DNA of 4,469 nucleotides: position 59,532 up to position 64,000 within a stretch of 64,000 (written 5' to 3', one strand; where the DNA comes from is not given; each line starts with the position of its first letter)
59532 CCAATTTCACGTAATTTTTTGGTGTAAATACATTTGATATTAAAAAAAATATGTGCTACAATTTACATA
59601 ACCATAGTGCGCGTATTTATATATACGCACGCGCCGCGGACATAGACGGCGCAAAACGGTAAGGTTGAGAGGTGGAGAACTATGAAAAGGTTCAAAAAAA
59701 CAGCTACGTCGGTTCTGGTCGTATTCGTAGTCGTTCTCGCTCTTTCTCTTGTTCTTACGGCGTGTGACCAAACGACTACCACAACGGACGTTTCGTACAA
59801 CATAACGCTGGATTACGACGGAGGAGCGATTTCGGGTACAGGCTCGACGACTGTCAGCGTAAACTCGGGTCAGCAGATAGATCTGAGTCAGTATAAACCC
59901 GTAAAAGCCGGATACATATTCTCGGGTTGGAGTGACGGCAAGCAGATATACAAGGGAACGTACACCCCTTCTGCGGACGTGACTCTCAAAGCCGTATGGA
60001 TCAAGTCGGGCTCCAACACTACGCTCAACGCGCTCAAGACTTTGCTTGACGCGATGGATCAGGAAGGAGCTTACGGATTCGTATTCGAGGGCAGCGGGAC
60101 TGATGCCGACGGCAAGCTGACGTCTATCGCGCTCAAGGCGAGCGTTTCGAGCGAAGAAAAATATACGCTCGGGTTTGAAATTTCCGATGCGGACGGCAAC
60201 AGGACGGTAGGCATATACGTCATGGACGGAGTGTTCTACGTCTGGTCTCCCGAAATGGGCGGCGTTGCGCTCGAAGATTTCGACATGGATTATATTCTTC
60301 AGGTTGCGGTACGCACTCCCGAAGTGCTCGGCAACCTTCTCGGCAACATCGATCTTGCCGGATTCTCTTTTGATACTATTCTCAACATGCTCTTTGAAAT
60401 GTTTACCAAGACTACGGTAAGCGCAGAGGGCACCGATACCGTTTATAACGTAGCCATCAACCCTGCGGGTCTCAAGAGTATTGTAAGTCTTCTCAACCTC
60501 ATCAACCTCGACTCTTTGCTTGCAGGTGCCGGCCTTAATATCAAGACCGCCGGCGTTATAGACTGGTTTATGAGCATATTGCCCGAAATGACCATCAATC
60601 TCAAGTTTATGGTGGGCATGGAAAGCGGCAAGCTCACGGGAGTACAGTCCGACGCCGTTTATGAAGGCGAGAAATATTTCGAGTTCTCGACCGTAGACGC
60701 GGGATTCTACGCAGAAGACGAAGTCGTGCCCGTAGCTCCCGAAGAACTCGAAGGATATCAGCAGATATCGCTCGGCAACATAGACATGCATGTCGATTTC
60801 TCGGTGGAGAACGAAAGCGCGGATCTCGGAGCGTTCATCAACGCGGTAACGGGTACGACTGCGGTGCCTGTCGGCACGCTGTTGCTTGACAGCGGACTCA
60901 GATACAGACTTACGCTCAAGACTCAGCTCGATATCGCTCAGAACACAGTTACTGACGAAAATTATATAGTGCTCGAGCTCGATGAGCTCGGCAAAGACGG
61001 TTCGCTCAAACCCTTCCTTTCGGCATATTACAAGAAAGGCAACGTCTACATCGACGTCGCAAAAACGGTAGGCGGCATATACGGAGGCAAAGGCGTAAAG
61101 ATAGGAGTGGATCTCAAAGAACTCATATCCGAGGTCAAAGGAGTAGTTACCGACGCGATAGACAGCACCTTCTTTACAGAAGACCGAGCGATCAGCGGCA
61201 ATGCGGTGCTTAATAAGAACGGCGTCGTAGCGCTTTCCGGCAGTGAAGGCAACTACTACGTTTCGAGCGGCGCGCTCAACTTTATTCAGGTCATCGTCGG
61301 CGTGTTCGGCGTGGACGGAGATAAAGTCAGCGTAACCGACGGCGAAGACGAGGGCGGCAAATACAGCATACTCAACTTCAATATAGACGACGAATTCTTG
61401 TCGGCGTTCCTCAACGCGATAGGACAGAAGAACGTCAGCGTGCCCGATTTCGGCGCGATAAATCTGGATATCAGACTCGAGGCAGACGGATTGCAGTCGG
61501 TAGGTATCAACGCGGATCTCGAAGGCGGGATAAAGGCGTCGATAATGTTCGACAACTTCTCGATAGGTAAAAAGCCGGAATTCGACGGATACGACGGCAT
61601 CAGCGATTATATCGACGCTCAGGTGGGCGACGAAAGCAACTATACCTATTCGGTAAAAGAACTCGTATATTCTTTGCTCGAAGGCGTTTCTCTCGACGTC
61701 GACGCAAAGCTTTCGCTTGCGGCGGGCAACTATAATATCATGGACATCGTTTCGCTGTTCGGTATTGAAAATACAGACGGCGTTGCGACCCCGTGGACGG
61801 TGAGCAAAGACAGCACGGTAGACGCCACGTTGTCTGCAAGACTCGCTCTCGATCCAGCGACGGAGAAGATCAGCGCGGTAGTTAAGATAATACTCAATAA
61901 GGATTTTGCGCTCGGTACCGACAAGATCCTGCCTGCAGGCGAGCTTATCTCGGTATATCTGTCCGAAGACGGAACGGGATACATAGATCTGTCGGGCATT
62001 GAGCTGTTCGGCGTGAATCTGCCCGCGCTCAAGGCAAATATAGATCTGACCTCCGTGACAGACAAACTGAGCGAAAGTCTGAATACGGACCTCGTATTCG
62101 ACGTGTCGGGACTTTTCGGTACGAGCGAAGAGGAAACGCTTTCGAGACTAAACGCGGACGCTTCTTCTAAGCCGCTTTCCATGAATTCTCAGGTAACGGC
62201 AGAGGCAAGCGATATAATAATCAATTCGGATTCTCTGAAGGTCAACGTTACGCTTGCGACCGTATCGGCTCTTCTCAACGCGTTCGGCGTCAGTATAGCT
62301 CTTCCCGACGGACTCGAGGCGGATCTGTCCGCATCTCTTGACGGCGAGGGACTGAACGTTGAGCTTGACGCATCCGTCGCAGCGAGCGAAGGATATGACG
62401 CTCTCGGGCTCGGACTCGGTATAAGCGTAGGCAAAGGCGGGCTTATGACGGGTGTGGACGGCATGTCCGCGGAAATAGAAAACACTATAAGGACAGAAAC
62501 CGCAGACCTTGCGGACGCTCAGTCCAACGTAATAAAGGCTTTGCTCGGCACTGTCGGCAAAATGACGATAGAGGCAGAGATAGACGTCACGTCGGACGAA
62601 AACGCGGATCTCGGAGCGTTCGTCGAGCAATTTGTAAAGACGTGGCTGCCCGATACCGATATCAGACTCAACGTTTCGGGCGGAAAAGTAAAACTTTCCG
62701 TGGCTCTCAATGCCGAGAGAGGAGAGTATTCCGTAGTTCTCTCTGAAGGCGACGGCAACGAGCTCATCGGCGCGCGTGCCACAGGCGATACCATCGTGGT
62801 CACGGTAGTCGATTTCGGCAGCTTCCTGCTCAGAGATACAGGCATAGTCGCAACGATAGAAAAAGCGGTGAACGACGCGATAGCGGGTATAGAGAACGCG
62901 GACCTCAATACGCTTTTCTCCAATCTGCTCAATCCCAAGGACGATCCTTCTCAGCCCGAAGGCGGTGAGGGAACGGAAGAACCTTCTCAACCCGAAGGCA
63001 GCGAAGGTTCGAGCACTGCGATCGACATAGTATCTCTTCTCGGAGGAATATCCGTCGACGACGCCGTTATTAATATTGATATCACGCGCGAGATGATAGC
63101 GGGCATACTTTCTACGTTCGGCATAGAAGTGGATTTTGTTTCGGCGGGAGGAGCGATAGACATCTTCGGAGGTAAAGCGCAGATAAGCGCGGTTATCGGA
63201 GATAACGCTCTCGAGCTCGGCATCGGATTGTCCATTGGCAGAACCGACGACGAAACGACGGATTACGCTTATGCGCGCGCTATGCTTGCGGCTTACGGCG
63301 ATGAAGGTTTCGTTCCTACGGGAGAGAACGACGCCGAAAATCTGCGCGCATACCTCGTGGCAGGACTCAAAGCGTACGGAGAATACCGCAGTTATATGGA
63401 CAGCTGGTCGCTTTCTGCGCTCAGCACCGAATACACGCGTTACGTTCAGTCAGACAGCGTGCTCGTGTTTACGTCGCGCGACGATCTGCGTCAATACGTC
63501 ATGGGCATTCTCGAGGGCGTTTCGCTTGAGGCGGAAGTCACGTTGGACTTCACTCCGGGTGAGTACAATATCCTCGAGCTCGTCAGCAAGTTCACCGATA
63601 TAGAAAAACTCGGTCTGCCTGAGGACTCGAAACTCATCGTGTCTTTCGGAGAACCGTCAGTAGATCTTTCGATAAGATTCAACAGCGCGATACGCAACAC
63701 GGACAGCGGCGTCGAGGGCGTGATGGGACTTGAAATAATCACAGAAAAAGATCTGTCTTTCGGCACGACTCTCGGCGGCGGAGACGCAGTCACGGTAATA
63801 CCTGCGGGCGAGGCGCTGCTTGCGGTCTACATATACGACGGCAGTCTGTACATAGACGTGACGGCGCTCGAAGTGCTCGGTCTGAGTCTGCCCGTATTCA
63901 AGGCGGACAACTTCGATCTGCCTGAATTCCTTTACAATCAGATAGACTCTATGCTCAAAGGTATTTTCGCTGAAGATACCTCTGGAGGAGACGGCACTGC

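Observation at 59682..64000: Giant open-ended lipoprotein gene that the ORF track misses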

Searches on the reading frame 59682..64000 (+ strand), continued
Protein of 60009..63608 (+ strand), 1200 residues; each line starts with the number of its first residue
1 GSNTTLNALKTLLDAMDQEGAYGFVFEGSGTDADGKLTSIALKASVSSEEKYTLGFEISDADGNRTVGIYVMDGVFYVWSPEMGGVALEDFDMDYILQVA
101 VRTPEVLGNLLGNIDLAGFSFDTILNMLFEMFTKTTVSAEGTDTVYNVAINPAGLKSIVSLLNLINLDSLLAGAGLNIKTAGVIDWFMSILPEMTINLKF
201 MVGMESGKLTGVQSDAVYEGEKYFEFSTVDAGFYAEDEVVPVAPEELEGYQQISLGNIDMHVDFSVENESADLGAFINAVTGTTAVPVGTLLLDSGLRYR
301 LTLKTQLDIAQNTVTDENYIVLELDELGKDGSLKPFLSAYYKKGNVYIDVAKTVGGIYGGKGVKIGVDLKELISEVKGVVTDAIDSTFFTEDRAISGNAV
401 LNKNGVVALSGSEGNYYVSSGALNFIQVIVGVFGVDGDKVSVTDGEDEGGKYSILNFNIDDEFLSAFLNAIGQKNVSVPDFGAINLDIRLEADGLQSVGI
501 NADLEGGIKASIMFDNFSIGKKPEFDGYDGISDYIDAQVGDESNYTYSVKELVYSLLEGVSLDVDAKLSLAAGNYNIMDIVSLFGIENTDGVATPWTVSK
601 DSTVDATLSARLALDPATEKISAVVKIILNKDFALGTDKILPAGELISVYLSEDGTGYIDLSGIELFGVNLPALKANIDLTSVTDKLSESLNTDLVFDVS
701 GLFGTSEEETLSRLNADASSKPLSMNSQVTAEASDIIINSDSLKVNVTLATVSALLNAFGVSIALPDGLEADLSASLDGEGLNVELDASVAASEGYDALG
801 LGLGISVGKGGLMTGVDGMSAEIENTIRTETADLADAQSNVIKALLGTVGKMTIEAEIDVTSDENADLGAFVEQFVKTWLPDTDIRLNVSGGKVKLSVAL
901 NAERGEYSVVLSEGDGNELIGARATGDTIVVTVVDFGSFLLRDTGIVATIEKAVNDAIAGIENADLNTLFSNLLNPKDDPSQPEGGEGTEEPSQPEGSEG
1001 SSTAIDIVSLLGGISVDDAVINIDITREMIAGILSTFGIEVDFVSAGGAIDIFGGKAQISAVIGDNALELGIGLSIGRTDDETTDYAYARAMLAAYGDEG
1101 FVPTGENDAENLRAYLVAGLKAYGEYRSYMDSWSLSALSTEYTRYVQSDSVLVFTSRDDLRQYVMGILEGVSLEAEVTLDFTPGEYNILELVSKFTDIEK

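Call 89: search_protein_families(library=ncbifam, proteins=[L010:17465-24553:+], max_evalue=0.01)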
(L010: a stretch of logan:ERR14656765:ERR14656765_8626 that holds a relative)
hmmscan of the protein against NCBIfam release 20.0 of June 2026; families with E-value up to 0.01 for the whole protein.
L010:17465-24553:+ (2363 aa): 0 families

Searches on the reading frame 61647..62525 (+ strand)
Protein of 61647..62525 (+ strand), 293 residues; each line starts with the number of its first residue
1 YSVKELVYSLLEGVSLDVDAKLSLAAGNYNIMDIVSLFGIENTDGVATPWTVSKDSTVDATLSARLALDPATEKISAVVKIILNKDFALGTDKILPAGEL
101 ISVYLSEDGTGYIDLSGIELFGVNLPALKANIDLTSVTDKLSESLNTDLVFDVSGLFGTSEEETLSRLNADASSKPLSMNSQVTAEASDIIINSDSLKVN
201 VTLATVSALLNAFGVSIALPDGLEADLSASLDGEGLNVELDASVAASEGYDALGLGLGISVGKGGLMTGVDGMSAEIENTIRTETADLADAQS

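Call 35: find_homologous_proteins(query=A1, max_evalue=0.00001)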
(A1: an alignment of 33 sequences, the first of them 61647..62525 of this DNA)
Query A1 (33 sequences): 8000 candidates shared short words with the query, none scored E <= 0.00001.

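Call 42: predict_structure(alignment_id=A1)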
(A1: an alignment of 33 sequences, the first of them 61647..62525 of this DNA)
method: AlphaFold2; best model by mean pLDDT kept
length: 293 residues; sequences in the alignment: 33
mean_pLDDT: 78.7   pTM: 0.72
mean pLDDT of the five models: 78.7, 78.4, 73.6, 73.3, 72.4
residues with pLDDT >= 90: 91; 70-90: 138; 50-70: 35; < 50: 29
segments of 3 or more residues with pLDDT < 50: 158-186
pLDDT, mean of each block of 10 residues (from residue 1): 76 88 92 84 86 94 92 92 94 93 94 93 92 84 69 52 40 42 44 63 71 69 79 80 86 83 76 86 89 74
secondary structure, 60 per line:
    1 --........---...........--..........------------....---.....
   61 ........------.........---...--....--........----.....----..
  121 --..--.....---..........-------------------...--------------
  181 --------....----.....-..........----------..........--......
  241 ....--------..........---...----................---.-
elements in order: H3-10 E14-24 E27-30 H31-36 E49-52 E56-68 E75-83 E87-89 E92-95 E98-105 E110-114 E127-131 H135-144 E189-192 E197-201 H203-212 E223-232 E235-244 E253-262 E266-268 H273-288

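Call 49: fold_search(model_id=the predicted structure, library=pdb)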
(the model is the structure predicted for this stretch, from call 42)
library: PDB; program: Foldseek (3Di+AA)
matches with E <= 10: 756; with E <= 0.001: 2
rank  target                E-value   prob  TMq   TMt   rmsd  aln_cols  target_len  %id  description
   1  4egd_B                3.7e-04  1.00  0.26  0.30  12.0       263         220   10  1.85 Angstrom crystal structure of native hypothetical protein SAOUHSC_02783 from Staphylococcus aureus (released 2012-04-11)
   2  4egd_A                7.0e-04  0.99  0.26  0.31  11.8       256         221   10  1.85 Angstrom crystal structure of native hypothetical protein SAOUHSC_02783 from Staphylococcus aureus (released 2012-04-11)
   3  3mha_A                5.5e-03  0.85  0.22  0.29  13.0       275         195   14  Crystal structure of LprG from Mycobacterium tuberculosis bound to PIM (released 2010-09-01)
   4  8xjc_A                7.1e-03  0.66  0.21  0.22  17.4       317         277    8  a novel haemophore of of Riemerella anatipestifer (released 2025-06-25)
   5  6i7s_G                7.9e-03  0.77  0.25  0.12  13.1       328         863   10  Microsomal triglyceride transfer protein (released 2019-08-21)
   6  3mh9_C                8.8e-03  0.87  0.22  0.29  11.8       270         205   14  Crystal structure of LprG mutant V91W from Mycobacterium tuberculosis (released 2010-09-01)
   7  8xjc_B                1.0e-02  0.54  0.20  0.20  17.4       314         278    8  a novel haemophore of of Riemerella anatipestifer (released 2025-06-25)
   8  4big                  1.5e-02  0.51  0.19  0.24  11.9       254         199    8  Crystal structure of the conserved staphylococcal antigen 1B, Csa1B (released 2013-08-07)
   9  3mh9_A                1.7e-02  0.75  0.22  0.28  11.3       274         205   13  Crystal structure of LprG mutant V91W from Mycobacterium tuberculosis (released 2010-09-01)
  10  1r4x                  1.9e-02  0.15  0.11  0.12  24.2       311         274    9  Crystal Structure Analys of the Gamma-COPI Appendage domain (released 2003-10-28)
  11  5nzr_K                2.4e-02  0.09  0.10  0.06  24.5       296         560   10  The structure of the COPI coat leaf (released 2017-06-28)
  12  5nzr_G                2.4e-02  0.08  0.10  0.04  24.5       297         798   10  The structure of the COPI coat leaf (released 2017-06-28)
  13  4bih_D                4.1e-02  0.44  0.20  0.30  13.2       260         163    8  Crystal structure of the conserved staphylococcal antigen 1A, Csa1A (released 2013-08-07)
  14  9i92_A                4.8e-02  0.15  0.14  0.09  22.4       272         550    8  Cryo-EM structure of Shigella flexneri LptDE bound by a Bicyclic peptide molecule (Compound 1) (released 2025-10-15)
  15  5a1u_E                5.0e-02  0.13  0.11  0.05  23.3       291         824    7  The structure of the COPI coat triad (released 2015-07-08)
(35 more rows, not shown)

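Call 50: search_solved_structures(query=A1, max_evalue=10)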
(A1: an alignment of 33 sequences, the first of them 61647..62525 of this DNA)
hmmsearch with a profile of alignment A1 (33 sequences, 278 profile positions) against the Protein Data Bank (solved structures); distinct sequences matched with E-value up to 10: 0.

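Call 51: search_protein_families(library=pfam, alignment_id=A1, max_evalue=1)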
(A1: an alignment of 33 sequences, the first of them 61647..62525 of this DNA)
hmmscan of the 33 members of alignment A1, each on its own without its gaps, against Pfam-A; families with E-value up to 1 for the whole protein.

A. member 1, window:61647-62525:+ (293 aa): 0 families

B. families by the number of members that match (of 33 scanned): 16 families
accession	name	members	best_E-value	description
PF03948.19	Ribosomal_L9_C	1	0.0053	Ribosomal protein L9, C-terminal domain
PF17012.10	DUF5091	1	0.0064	Domain of unknown function (DUF5091)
PF19672.4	DUF6175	1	0.011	Family of unknown function (DUF6175)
PF08286.16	Spc24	1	0.016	Spc24 subunit of Ndc80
PF01471.23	PG_binding_1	1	0.02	Putative peptidoglycan binding domain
PF14879.11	DUF4489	1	0.025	Domain of unknown function (DUF4489)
PF22756.2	E217_gp29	1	0.032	E217 gateway protein gp29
PF13535.11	ATP-grasp_4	1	0.064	ATP-grasp domain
PF21015.2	Ybfg_C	1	0.1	Ybfg C-terminal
PF09160.16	FimH_man-bind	1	0.11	FimH, mannose binding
PF14578.12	GTP_EFTU_D4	1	0.11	Elongation factor Tu domain 4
PF09557.15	DUF2382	1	0.18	Domain of unknown function (DUF2382)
PF18328.6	PfaD_N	1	0.24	Fatty acid synthase subunit PfaD N-terminal domain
PF03958.22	Secretin_N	1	0.24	Bacterial type II/III secretion system short domain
PF03804.19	DUF325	1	0.33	Viral proteins of unknown function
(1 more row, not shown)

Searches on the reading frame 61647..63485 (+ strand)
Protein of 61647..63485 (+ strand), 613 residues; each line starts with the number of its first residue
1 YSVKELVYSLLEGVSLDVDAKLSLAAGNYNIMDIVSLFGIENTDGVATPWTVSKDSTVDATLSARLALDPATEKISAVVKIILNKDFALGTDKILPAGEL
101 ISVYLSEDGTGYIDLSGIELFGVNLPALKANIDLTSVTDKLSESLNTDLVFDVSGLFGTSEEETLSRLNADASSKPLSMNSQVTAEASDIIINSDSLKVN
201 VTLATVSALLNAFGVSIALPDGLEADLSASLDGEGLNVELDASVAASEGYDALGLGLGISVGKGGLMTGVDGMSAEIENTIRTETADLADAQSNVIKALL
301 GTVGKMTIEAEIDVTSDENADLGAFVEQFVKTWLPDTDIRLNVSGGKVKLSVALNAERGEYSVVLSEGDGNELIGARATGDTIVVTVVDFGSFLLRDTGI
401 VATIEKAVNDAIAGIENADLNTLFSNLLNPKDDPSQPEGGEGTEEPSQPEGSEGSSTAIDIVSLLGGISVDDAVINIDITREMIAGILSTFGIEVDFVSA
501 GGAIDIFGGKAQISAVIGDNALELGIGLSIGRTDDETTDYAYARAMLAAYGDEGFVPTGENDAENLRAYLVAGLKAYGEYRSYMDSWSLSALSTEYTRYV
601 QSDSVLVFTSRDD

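Call 67: predict_structure(alignment_id=A3)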
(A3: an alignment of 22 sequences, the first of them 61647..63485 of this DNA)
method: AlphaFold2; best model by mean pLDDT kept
length: 613 residues; sequences in the alignment: 22
mean_pLDDT: 61.9   pTM: 0.55
mean pLDDT of the five models: 61.9, 61.8, 58.5, 56.0, 52.9
residues with pLDDT >= 90: 12; 70-90: 207; 50-70: 230; < 50: 164
segments of 3 or more residues with pLDDT < 50: 145-188, 213-216, 318-320, 333-345, 431-463, 551-565, 572-613
pLDDT, mean of each block of 10 residues (from residue 1): 62 82 86 68 68 89 86 83 88 84 87 83 76 68 47 38 36 34 44 57 59 50 68 75 73 79 75 84 82 68 65 56 53 40 56 69 69 70 68 64 61 53 56 33 31 33 59 77 59 58 72 68 65 56 62 42 49 42 36 44 42 32
secondary structure, 60 per line:
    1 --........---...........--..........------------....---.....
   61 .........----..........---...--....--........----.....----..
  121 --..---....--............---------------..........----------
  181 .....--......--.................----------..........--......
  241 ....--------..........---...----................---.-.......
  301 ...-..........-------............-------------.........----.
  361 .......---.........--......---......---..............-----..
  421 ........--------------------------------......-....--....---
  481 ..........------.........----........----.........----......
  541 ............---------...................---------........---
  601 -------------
elements in order: H3-10 E14-24 E27-30 H31-36 E49-52 E56-69 E74-83 E87-89 E92-95 E98-105 E110-114 E128-131 H134-145 H161-170 E181-185 E188-193 E196-202 H203-212 E223-232 E235-244 E253-262 E266-268 H273-288 H295-303 E305-314 H322-333 E347-355 E360-367 E371-379 E382-387 E391-396 H400-413 H420-428 H461-466 E468-471 E474-477 H481-490 E497-505 E510-517 E522-530 H535-552 H562-580 H590-597
